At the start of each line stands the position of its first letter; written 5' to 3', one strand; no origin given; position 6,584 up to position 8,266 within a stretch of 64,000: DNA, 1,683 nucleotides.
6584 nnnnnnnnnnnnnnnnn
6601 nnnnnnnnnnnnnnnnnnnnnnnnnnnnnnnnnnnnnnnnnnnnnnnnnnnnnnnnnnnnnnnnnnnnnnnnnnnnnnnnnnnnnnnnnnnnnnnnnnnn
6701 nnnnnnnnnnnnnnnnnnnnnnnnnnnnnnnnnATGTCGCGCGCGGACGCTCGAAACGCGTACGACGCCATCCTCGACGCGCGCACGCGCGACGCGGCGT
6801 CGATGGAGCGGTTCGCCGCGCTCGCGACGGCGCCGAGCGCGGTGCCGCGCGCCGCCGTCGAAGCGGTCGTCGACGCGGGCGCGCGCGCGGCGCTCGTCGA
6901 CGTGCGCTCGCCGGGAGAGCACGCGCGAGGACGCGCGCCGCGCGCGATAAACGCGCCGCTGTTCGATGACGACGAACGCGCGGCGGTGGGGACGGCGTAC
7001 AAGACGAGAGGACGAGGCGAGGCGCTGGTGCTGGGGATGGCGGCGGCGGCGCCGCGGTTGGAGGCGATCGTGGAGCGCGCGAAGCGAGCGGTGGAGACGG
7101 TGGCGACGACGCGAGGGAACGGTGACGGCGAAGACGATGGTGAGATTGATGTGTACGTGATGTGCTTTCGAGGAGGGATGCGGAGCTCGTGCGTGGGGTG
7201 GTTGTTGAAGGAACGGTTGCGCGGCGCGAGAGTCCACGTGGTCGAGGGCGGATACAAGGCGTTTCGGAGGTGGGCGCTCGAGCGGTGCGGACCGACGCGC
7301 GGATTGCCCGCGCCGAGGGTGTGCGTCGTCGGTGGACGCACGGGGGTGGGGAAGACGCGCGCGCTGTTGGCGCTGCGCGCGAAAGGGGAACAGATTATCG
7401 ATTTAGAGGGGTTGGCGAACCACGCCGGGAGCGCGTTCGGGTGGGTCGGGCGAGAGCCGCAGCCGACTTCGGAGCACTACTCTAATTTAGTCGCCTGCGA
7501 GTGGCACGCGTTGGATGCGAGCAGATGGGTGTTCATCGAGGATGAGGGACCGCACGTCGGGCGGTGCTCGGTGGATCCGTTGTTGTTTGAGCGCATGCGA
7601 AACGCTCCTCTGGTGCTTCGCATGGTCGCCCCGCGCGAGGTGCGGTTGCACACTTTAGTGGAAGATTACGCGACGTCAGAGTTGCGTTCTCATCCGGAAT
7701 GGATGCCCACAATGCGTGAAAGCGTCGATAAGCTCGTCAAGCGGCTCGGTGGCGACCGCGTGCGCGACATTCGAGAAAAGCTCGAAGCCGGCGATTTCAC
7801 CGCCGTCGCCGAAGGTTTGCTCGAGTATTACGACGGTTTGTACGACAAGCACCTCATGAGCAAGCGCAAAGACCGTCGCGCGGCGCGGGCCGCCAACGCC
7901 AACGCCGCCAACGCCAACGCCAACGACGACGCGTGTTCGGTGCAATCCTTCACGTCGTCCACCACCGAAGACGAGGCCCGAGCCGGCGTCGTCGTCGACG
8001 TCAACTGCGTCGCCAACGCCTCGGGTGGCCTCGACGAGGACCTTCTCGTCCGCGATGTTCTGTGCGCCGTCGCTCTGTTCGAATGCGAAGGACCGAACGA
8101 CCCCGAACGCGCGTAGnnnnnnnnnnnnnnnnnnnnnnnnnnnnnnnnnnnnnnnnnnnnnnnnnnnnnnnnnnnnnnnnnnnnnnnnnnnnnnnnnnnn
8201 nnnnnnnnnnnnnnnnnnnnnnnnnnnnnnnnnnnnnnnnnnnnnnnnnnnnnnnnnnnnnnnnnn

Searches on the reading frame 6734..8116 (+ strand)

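Call 44: search_protein_families(library=pfam, proteins=[window:6734-8116:+], max_evalue=0.00001)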
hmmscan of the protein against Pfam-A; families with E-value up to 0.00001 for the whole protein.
window:6734-8116:+ (460 aa): 1 family
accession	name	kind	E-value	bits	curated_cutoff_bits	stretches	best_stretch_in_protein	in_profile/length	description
PF00581.25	Rhodanese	-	1.9e-07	31.9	22.2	0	50-178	13-100/102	Rhodanese-like domain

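Call 46: search_protein_families(library=ncbifam, proteins=[window:6734-8116:+], max_evalue=0.001)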
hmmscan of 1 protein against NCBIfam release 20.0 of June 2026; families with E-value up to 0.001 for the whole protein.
window:6734-8116:+ (460 aa): 7 families
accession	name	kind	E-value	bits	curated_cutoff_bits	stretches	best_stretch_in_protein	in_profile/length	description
NF008750.0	PRK11784.1-2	equivalog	7.9e-85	285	241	1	50-393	14-331/346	tRNA 2-selenouridine(34) synthase MnmH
TIGR03167.1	tRNA_sel_U_synt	equivalog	4.8e-84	282.4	219.75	1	52-380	3-308/311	tRNA 2-selenouridine(34) synthase MnmH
NF008752.0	PRK11784.1-4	equivalog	1.2e-62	211.8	266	1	47-402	14-346/357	tRNA 2-selenouridine(34) synthase MnmH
NF008751.0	PRK11784.1-3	equivalog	8.6e-53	179.8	361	1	52-376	18-343/367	tRNA 2-selenouridine(34) synthase MnmH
NF008749.0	PRK11784.1-1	equivalog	3.1e-40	138.5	548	1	52-314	18-259/364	tRNA 2-selenouridine(34) synthase MnmH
TIGR04568.1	arch_SelU_Nterm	equivalog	4.8e-14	52.7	200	1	54-178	106-213/215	selenouridine synthase SelU-like subunit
TIGR04569.1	arch_SelU_Cterm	equivalog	1.4e-05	25.1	180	1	201-375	8-180/217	selenouridine synthase SelU-like subunit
